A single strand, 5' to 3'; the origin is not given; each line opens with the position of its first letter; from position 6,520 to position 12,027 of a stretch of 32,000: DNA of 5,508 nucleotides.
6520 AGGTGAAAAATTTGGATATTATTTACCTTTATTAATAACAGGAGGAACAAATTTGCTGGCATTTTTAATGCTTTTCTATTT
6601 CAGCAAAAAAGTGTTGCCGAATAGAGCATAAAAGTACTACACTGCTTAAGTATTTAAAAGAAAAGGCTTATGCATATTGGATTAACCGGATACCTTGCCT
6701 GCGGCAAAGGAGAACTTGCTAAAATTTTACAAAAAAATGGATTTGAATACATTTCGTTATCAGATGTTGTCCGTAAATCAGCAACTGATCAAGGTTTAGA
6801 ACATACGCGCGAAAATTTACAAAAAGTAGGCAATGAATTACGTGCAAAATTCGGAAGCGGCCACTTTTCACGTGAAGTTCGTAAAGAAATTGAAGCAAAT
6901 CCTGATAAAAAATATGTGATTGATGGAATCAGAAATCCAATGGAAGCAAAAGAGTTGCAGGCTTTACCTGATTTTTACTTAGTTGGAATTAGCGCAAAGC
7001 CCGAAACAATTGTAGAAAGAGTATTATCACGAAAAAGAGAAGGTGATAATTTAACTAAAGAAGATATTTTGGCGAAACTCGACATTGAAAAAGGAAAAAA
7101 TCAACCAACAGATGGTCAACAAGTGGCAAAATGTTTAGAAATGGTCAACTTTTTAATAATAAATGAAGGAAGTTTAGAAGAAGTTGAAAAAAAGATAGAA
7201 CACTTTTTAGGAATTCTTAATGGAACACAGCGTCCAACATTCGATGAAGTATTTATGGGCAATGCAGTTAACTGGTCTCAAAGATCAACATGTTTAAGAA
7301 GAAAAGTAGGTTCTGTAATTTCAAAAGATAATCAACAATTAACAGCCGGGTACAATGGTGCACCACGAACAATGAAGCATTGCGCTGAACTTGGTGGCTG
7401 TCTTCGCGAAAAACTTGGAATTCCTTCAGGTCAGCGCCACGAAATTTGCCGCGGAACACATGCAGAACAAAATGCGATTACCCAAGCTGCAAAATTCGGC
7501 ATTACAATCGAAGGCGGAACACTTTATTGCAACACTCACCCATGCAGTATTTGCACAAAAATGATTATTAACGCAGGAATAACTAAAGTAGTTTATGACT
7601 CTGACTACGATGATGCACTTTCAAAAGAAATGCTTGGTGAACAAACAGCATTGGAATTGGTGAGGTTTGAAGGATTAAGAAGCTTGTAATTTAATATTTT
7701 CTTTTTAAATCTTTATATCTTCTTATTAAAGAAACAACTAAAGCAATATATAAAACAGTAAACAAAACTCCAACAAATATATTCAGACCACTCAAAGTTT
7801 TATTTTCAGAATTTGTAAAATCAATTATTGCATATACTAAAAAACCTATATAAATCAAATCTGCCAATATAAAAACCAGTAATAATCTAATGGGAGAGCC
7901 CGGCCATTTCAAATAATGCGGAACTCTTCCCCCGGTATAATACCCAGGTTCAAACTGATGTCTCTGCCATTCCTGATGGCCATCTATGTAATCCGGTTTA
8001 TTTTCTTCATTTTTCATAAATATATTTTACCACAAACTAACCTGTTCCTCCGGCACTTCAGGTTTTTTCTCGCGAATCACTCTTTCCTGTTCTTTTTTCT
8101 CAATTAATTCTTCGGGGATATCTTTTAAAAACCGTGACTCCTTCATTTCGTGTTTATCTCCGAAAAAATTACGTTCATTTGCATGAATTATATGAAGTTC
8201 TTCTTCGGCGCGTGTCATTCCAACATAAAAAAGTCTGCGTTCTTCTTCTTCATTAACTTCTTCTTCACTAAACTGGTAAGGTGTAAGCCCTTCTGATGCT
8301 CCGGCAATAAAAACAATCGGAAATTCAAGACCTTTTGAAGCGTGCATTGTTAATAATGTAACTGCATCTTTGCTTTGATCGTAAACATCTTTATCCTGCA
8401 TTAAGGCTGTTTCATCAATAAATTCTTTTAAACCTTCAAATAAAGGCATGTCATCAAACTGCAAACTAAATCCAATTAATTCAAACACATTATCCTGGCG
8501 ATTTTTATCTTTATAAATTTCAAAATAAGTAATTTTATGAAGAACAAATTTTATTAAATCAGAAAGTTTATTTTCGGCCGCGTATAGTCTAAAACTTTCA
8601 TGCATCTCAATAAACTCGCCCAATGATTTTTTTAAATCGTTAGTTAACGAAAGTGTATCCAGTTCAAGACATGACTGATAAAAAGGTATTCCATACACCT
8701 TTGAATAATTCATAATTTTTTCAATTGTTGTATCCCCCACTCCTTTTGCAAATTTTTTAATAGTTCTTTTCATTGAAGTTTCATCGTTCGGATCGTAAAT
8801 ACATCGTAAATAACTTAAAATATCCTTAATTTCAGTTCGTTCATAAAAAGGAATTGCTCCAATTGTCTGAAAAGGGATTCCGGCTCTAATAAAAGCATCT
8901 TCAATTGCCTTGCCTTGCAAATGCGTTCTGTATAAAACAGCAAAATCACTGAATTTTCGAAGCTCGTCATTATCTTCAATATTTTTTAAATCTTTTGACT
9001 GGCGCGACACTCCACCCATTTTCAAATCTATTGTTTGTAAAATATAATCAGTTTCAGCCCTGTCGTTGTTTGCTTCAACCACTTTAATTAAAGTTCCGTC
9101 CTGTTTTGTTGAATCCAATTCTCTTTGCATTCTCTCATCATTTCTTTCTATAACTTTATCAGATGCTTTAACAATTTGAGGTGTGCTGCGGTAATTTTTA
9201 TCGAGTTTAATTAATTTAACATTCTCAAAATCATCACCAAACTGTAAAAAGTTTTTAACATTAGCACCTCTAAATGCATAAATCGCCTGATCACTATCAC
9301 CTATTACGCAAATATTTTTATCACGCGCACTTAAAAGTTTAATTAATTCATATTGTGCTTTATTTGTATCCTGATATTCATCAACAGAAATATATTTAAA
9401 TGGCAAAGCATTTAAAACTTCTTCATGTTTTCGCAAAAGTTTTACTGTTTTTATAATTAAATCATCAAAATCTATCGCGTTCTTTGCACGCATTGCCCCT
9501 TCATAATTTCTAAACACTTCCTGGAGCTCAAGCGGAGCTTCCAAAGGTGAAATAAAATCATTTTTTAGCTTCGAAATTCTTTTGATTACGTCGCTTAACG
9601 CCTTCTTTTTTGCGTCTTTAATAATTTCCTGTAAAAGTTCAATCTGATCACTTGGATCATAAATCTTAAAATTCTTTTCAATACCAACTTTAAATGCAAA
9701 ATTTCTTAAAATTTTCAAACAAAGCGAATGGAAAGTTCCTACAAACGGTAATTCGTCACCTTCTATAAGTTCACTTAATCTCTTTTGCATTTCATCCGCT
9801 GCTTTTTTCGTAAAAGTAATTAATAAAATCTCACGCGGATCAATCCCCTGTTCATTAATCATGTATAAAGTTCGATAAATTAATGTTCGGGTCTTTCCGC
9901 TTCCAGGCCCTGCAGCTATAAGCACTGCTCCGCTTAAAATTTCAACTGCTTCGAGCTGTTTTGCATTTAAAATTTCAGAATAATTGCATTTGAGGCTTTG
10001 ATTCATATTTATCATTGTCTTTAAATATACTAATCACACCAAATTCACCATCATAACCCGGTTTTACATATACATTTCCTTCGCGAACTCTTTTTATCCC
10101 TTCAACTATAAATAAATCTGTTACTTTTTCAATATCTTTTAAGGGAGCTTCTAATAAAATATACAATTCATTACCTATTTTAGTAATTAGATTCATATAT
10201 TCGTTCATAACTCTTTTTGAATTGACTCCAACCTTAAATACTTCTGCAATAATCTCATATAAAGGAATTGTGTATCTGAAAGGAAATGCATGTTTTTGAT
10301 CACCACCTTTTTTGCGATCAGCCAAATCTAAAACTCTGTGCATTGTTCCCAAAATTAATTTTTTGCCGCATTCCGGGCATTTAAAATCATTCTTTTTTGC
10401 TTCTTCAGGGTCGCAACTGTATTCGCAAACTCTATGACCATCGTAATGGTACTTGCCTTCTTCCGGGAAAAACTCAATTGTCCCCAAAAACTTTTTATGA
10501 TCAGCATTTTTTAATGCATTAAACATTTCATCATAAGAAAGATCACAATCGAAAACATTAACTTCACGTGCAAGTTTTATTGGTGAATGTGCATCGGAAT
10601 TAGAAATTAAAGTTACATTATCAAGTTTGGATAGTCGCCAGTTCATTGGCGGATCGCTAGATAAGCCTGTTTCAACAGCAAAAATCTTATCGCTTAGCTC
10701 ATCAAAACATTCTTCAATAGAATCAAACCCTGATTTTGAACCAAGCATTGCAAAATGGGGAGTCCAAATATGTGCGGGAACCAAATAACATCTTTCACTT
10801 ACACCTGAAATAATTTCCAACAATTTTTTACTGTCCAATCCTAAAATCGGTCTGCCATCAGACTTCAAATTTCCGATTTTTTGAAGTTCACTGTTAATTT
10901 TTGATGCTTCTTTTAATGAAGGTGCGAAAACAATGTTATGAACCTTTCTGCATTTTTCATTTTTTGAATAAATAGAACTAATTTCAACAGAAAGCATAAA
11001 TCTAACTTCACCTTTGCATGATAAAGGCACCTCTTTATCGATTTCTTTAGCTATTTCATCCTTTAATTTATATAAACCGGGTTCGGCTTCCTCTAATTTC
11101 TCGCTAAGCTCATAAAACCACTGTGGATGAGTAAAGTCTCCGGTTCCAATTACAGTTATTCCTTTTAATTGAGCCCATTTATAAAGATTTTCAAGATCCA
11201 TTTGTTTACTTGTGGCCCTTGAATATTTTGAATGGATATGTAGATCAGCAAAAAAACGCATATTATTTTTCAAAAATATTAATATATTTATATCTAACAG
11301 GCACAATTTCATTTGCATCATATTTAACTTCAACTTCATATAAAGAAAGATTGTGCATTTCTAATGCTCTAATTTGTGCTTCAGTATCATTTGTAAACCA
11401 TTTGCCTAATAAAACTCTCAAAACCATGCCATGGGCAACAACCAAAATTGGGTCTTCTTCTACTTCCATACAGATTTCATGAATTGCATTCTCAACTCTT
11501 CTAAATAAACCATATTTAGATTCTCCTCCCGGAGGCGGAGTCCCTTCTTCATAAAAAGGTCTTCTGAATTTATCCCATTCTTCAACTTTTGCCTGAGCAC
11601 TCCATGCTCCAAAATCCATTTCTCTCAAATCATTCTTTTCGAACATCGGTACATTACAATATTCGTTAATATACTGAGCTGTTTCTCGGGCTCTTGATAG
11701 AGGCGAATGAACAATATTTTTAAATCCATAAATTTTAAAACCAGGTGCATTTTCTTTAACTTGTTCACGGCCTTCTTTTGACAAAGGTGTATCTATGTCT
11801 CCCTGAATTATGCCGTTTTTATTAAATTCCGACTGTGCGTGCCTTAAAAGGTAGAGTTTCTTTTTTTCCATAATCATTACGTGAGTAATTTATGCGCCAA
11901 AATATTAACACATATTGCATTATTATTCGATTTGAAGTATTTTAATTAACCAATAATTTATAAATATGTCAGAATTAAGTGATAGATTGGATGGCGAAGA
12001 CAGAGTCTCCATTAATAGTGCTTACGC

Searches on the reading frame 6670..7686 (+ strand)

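Call 8: search_protein_families(library=pfam, proteins=[window:6670-7686:+], max_evalue=0.001)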
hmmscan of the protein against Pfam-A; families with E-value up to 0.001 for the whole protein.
window:6670-7686:+ (339 aa): 5 families
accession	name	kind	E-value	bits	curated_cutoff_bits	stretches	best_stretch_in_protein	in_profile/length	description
PF00383.29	dCMP_cyt_deam_1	-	1.1e-21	77.1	25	1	191-309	3-100/102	Cytidine and deoxycytidylate deaminase zinc-binding region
PF14437.12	MafB19-deam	-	1e-15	58.3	27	1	193-316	5-106/142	MafB19-like deaminase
PF13207.12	AAA_17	-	5.8e-13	49.7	27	1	7-128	2-130/136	AAA domain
PF13238.12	AAA_18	-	7.3e-09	36.6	29.4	1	3-124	1-114/128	AAA domain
PF01121.26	CoaE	-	3.9e-06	27.1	27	1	2-96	2-94/180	Dephospho-CoA kinase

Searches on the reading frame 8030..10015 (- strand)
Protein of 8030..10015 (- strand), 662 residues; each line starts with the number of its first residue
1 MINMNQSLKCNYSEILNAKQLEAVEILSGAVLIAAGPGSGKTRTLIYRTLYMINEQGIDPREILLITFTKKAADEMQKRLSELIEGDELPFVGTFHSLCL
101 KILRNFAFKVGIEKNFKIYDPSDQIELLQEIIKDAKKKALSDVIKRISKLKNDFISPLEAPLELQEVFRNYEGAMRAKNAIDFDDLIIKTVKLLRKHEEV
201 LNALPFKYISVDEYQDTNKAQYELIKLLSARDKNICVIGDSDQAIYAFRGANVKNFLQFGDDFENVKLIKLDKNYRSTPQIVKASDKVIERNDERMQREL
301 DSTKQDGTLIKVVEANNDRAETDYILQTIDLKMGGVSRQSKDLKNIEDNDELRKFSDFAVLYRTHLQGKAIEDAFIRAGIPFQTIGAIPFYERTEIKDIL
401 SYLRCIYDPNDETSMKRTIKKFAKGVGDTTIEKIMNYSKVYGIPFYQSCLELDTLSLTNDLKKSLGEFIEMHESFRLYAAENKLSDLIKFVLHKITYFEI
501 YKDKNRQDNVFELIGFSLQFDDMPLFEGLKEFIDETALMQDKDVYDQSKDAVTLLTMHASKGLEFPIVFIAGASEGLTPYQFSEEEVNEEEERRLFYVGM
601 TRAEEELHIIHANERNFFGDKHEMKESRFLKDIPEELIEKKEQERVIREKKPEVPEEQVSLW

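Call 8: search_protein_families(library=pfam, proteins=[window:8030-10015:-], max_evalue=0.001)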
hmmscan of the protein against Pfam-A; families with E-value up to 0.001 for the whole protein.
window:8030-10015:- (662 aa): 7 families
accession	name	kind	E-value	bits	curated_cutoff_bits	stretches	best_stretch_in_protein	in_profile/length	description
PF00580.27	UvrD-helicase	-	6.7e-81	272.4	23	1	16-263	1-270/271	UvrD/REP helicase N-terminal domain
PF13361.12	UvrD_C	-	3e-65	221.4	25.6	1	269-613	1-349/350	UvrD-like helicase C-terminal domain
PF13245.12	AAA_19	-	9.1e-24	84.6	25.1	1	20-249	1-134/134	AAA domain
PF13538.12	UvrD_C_2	-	1.9e-10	40.9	27.4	1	552-610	2-52/52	UvrD-like helicase C-terminal domain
PF13604.12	AAA_30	-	1.3e-06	28.7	27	0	16-80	2-66/191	AAA domain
PF01443.25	Viral_helicase1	-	1.5e-05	25.3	21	0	553-610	178-227/228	Viral superfamily 1 RNA helicase core domain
PF13086.12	AAA_11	-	0.00011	22.5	27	1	16-163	2-142/257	AAA domain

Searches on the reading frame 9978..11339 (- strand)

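Call 8: search_protein_families(library=pfam, proteins=[window:9978-11339:-], max_evalue=0.001)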
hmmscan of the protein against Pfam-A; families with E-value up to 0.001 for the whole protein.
window:9978-11339:- (454 aa): 0 families

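Call 64: search_protein_families(library=pfam, proteins=[window:9978-11339:-], max_evalue=1)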
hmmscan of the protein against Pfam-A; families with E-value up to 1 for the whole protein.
window:9978-11339:- (454 aa): 4 families
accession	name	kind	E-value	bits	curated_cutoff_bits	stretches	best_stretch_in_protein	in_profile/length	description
PF13263.12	PHP_C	-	0.075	13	21.3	1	245-278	19-53/56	PHP-associated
PF07754.17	HVO_2753_ZBP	-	0.097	12.9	33.2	1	314-330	12-28/46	Small zinc finger protein HVO_2753-like, Zn-binding pocket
PF16427.10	DUF5024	-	0.18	12.6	25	1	117-153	16-52/104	Domain of unknown function (DUF5024)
PF25164.1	CoiA_N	-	0.24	11.4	26.3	1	314-330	12-29/50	Competence protein CoiA, N-terminal domain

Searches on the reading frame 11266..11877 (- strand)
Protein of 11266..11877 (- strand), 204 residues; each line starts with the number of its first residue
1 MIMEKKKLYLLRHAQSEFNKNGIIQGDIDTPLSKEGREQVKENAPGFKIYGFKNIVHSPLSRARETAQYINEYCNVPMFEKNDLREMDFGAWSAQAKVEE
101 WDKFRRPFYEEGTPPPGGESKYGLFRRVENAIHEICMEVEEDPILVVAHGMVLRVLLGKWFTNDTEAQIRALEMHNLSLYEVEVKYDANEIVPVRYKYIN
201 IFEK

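Call 9: search_protein_families(library=pfam, proteins=[window:11266-11877:-], max_evalue=0.001)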
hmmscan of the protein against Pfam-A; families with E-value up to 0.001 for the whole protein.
window:11266-11877:- (204 aa): 1 family
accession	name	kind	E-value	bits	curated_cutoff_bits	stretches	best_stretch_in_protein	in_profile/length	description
PF00300.27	His_Phos_1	-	2.8e-45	154.8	21.7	1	8-192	1-189/194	Histidine phosphatase superfamily (branch 1)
